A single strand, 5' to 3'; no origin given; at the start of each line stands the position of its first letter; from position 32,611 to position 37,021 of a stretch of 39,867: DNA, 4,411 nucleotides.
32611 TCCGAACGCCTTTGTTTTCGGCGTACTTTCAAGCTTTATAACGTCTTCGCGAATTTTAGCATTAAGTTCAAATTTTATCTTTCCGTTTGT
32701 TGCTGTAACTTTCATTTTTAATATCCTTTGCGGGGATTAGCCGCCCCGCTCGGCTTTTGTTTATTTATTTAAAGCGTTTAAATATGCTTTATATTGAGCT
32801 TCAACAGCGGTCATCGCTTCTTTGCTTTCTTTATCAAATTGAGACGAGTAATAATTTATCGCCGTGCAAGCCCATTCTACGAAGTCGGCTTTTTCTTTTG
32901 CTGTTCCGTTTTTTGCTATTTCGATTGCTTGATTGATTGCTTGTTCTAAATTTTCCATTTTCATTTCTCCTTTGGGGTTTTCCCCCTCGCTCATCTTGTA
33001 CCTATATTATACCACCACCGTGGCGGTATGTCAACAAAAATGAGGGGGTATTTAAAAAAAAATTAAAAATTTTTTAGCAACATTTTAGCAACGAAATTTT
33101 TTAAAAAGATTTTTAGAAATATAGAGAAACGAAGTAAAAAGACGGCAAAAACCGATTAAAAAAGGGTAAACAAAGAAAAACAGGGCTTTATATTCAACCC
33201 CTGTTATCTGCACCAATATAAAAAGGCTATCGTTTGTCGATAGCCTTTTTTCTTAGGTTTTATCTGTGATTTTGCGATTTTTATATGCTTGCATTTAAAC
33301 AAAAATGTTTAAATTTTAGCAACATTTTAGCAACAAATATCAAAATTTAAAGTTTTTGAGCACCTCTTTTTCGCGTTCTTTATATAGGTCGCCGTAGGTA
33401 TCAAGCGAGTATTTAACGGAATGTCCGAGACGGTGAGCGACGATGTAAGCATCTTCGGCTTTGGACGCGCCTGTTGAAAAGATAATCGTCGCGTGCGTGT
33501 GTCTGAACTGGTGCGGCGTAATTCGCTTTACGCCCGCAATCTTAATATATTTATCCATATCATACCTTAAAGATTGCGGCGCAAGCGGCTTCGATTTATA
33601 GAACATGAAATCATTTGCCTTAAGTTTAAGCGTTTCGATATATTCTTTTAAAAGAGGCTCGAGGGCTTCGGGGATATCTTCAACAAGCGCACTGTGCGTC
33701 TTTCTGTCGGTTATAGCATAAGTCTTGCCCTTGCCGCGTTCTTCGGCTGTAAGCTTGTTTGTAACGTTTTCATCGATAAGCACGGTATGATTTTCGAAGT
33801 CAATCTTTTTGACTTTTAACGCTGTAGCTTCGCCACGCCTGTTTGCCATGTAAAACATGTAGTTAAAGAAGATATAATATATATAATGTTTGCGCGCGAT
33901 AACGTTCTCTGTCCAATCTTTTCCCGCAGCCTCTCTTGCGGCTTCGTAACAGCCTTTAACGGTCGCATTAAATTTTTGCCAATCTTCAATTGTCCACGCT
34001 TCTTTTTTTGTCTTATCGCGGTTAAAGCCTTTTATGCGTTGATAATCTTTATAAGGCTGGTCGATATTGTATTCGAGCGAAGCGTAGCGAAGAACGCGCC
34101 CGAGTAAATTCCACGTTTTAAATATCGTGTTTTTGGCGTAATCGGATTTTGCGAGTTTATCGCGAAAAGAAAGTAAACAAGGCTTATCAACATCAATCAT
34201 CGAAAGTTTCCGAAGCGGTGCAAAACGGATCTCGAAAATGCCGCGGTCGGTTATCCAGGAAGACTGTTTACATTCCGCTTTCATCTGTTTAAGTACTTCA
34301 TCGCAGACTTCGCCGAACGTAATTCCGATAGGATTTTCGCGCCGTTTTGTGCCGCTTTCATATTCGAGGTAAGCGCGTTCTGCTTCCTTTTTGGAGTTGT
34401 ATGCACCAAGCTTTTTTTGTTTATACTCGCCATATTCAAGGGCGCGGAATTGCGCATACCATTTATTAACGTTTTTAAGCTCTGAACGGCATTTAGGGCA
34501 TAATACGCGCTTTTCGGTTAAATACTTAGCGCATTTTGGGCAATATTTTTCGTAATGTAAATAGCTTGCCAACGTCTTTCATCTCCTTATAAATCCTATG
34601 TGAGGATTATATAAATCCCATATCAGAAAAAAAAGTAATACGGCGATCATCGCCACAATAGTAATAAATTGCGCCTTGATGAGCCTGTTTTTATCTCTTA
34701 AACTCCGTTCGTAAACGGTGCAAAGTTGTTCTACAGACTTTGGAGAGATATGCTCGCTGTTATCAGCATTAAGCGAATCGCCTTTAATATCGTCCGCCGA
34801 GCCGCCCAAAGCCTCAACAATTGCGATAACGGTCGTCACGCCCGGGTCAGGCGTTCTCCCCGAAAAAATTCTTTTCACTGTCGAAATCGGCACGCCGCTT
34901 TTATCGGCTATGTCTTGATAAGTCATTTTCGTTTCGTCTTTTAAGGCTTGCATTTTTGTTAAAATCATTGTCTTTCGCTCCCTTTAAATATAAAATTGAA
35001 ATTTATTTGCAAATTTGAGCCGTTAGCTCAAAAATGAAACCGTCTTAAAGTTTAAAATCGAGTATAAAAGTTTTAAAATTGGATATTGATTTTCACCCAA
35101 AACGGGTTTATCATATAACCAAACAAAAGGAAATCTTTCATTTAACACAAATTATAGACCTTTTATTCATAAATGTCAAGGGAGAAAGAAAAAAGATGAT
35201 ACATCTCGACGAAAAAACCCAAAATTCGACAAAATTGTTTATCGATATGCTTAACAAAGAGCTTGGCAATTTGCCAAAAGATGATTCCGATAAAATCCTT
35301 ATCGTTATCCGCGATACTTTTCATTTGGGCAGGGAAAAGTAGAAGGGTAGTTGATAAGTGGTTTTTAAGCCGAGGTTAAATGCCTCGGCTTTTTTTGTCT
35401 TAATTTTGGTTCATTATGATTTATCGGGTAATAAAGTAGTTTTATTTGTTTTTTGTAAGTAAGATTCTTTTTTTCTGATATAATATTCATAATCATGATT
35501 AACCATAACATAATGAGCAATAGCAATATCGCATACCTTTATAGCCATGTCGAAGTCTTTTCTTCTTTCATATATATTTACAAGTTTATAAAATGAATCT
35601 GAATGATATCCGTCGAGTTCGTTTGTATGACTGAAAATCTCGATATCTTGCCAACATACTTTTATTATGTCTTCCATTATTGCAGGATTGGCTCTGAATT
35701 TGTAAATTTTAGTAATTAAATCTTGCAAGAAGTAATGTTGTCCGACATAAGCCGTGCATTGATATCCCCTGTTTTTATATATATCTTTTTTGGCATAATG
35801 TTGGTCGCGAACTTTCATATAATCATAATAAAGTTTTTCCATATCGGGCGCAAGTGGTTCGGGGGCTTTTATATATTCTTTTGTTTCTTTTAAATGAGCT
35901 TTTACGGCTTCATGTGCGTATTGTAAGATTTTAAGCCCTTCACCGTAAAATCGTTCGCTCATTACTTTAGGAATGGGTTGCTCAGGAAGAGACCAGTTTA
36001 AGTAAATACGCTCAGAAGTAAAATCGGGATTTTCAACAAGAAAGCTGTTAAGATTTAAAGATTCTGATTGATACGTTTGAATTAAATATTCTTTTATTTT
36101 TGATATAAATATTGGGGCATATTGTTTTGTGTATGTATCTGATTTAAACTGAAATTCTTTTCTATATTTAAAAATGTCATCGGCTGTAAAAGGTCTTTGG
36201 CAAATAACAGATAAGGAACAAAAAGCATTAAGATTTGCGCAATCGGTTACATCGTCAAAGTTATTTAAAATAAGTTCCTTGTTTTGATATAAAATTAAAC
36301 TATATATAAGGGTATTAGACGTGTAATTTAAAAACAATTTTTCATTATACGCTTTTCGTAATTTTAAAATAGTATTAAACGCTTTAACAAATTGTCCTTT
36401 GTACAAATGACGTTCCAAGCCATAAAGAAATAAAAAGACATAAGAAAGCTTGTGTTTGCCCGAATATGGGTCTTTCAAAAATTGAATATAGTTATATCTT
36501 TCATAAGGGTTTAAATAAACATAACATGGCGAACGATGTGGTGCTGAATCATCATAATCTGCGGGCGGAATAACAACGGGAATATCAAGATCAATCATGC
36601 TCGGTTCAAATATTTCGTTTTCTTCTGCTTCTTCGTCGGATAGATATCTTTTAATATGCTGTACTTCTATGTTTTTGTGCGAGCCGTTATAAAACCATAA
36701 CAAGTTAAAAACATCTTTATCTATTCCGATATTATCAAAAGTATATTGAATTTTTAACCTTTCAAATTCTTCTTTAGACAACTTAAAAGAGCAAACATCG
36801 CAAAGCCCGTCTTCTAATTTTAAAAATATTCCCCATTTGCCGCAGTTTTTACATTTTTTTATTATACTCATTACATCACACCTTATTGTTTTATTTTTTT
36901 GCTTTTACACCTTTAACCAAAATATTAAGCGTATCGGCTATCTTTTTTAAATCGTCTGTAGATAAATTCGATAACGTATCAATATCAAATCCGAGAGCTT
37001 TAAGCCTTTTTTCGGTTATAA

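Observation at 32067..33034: attP-proximal three-gene operon behind a perfect consensus promoter with a built-in operator: candidate toxin-antitoxin or defence module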

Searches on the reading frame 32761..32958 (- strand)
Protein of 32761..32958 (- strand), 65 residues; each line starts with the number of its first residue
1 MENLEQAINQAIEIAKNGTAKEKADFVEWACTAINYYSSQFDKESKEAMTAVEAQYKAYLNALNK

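Call 3: search_protein_families(library=pfam, proteins=[window:32761-32958:-], max_evalue=1)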
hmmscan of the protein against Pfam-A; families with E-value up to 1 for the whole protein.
window:32761-32958:- (65 aa): 0 families

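Call 4: search_protein_families(library=phrogs, proteins=[window:32761-32958:-], max_evalue=1)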
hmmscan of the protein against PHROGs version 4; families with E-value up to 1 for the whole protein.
window:32761-32958:- (65 aa): 4 families
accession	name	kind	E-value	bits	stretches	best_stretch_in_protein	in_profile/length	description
phrog_5996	-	unknown function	0.073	14.3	1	1-31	1-31/93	-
phrog_17865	-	unknown function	0.17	12.9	0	22-57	17-43/52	-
phrog_19537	-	unknown function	0.21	12.9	1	2-27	6-31/70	-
phrog_20200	-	unknown function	0.24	12.2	1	10-40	16-46/126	-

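Call 5: search_protein_families(library=padloc, proteins=[window:32761-32958:-], max_evalue=1)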
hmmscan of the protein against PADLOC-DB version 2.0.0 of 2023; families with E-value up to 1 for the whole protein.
window:32761-32958:- (65 aa): 0 families

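Call 6: search_protein_families(library=ncbifam, proteins=[window:32761-32958:-], max_evalue=1)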
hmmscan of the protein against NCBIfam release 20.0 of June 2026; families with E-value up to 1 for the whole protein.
window:32761-32958:- (65 aa): 0 families

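Call 12: find_homologous_proteins(query=window:32761-32958:-)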
Query window:32761-32958:- (65 aa): 53 proteins with E <= 0.001 among 53 candidates.
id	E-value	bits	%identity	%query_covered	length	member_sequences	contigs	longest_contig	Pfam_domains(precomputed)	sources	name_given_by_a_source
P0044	5.8e-33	128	97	100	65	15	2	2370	-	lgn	-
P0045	1.3e-23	99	76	97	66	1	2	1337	-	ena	-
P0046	1.8e-23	98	75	97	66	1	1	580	-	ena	-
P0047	4.4e-23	97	75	97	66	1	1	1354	-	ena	-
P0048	5.3e-23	97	76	97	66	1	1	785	-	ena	-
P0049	7.7e-23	96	75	97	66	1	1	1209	-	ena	-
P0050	1.3e-22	96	75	97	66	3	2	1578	-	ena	-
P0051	1.8e-22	95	75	97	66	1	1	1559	-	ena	-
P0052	2.3e-22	95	75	97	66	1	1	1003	-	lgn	-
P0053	4.9e-22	94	73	95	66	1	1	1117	-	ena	-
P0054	6.5e-22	93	73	97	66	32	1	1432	-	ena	-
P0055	6.5e-22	93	74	94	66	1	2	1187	-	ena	-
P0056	8.9e-22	93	74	94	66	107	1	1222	-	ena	-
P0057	1.1e-21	93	72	94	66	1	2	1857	-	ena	-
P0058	1.4e-21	92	73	95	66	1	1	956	-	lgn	-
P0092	2.3e-19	85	69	94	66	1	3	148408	-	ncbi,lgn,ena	-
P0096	2.2e-10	57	53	95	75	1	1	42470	-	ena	-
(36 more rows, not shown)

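Call 14: find_encoding_contigs(protein=P0092, flank=10000, max_places=3)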
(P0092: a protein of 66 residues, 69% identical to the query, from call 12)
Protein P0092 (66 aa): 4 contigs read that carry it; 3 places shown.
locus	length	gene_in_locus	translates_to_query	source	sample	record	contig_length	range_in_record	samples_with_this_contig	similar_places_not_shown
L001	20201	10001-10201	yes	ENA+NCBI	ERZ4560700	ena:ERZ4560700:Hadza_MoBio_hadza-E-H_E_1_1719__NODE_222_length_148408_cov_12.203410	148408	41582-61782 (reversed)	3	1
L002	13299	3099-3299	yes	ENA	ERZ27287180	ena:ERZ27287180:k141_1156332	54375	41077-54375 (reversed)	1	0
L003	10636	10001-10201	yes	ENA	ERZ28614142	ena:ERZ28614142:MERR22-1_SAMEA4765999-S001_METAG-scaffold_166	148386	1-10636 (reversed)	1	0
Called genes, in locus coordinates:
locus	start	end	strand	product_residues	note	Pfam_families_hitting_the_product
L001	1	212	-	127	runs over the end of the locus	-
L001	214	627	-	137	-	-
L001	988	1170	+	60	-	-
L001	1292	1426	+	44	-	-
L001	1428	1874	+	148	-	-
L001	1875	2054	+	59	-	-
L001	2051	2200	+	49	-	-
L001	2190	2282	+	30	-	-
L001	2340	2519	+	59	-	-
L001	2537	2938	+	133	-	-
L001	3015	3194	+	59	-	-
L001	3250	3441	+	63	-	-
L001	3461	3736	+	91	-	-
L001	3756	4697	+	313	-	-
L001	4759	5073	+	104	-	-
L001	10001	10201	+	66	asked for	-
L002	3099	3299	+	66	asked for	-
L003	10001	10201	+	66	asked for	-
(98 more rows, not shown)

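Call 53: search_solved_structures(query=window:32761-32958:-, max_evalue=10)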
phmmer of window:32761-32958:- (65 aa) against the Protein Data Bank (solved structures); distinct sequences matched with E-value up to 10: 0.

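Call 73: find_encoding_contigs(protein=P0096, flank=4000, max_places=2)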
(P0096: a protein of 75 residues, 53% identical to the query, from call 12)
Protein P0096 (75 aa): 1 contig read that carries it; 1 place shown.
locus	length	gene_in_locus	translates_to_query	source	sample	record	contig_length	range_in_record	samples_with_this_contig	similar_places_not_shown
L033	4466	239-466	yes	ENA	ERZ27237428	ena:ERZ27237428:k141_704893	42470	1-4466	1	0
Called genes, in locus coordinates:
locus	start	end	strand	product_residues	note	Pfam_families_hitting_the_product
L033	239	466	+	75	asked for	-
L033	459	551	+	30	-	-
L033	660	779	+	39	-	-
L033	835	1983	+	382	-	PF01580:FtsK_SpoIIIE, PF25199:nSTAND_NTPase5 (faint), PF01580:FtsK_SpoIIIE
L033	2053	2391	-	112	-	-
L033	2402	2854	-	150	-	-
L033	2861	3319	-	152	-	-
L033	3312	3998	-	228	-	-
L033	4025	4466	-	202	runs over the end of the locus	PF07463:NUMOD4 (weak)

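Call 89: search_dna_similar(query=window:32761-32958:-, collection=phages, mode=protein, max_evalue=0.001)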
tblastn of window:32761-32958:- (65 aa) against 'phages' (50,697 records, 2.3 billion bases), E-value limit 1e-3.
No match.

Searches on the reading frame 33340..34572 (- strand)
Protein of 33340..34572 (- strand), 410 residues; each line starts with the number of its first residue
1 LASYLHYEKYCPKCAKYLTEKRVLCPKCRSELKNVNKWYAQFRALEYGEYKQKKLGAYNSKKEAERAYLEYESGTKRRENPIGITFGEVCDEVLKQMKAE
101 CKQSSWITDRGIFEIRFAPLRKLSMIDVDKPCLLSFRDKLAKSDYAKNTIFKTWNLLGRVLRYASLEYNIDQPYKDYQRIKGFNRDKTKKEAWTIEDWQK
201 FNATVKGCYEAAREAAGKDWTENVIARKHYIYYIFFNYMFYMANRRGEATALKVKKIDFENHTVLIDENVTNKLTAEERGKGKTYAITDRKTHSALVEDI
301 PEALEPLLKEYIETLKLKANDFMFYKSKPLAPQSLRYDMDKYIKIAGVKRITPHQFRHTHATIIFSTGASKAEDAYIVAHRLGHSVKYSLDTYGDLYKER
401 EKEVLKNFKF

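Call 82: search_protein_families(library=pfam, proteins=[window:33340-34572:-], max_evalue=0.01)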
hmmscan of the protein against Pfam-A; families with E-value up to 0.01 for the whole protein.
window:33340-34572:- (410 aa): 5 families
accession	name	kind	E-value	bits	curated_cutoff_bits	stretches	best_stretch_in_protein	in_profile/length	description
PF00589.27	Phage_integrase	-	1e-14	55.1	27.1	1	231-399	23-171/172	Phage integrase family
PF14657.12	Arm-DNA-bind_4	-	0.0049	16.9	22.3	0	37-72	1-39/47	Arm DNA-binding domain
PF18912.6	DZR_2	-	0.0053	17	27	0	9-35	8-34/56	Double zinc ribbon domain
PF13248.11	Zn_ribbon_3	-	0.0072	16.2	27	0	8-28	2-22/26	zinc-ribbon domain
PF13102.12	Phage_int_SAM_5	-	0.009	16.8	22.3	0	86-175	2-94/98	Phage integrase SAM-like domain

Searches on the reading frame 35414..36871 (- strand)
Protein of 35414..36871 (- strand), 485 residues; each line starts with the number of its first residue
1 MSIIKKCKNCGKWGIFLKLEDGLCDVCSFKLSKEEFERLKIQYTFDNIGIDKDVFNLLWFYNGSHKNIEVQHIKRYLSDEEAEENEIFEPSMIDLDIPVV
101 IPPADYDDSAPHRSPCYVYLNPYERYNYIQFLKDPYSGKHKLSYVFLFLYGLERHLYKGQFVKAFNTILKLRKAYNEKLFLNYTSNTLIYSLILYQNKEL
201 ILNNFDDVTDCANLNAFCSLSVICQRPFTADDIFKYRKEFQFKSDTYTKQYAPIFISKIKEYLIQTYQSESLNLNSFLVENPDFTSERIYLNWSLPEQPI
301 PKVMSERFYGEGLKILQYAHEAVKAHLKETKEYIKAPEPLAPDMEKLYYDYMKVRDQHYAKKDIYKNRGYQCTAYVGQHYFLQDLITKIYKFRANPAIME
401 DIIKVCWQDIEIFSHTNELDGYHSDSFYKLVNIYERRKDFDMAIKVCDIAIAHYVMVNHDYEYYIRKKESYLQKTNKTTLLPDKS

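Call 82: search_protein_families(library=pfam, proteins=[window:35414-36871:-], max_evalue=0.01)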
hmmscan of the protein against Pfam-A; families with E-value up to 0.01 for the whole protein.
window:35414-36871:- (485 aa): 1 family
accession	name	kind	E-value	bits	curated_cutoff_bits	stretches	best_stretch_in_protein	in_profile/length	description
PF13208.11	TerB_N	-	0.0006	20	25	1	87-158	30-101/207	TerB N-terminal domain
